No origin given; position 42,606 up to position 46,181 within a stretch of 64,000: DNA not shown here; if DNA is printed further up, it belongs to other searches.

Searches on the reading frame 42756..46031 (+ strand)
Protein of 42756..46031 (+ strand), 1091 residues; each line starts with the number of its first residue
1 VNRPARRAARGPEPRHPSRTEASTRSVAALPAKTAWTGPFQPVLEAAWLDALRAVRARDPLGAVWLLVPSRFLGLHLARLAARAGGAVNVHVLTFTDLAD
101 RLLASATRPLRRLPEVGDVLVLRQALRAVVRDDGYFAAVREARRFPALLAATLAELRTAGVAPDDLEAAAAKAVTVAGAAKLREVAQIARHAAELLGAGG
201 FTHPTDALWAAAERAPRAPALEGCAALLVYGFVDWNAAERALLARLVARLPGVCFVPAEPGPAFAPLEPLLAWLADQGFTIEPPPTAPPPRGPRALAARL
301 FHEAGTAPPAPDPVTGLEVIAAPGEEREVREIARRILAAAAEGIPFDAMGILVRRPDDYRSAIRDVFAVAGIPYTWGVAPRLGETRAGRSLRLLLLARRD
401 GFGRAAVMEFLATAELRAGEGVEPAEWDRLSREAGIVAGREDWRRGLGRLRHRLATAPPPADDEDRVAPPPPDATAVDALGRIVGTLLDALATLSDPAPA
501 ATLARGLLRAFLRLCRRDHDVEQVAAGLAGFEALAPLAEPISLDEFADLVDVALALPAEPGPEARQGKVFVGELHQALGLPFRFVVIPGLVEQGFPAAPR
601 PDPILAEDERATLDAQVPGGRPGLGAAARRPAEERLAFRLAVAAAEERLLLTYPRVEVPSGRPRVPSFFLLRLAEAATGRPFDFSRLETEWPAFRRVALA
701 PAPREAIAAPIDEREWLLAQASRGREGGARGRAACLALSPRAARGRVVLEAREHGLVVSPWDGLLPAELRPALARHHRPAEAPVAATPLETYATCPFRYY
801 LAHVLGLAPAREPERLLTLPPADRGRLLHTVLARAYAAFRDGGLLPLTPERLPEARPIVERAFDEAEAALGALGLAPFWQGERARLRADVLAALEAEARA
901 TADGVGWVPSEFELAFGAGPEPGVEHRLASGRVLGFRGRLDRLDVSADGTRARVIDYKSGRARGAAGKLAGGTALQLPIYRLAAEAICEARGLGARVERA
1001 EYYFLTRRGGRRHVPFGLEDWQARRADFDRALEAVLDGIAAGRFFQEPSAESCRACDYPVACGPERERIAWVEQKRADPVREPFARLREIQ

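Call 43: search_protein_families(library=pfam, proteins=[window:42756-46031:+], max_evalue=0.001)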
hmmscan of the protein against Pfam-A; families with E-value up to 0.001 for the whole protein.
window:42756-46031:+ (1091 aa): 3 families
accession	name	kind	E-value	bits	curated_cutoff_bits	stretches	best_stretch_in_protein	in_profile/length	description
PF12705.13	PDDEXK_1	-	1.2e-39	137.2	22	1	785-1062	3-246/247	PD-(D/E)XK nuclease superfamily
PF21445.3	ADDB_N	-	2.2e-10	40.7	26.6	1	58-248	24-222/290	ADDB, N-terminal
PF13361.12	UvrD_C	-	0.00027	20.9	25.6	0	564-610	282-330/350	UvrD-like helicase C-terminal domain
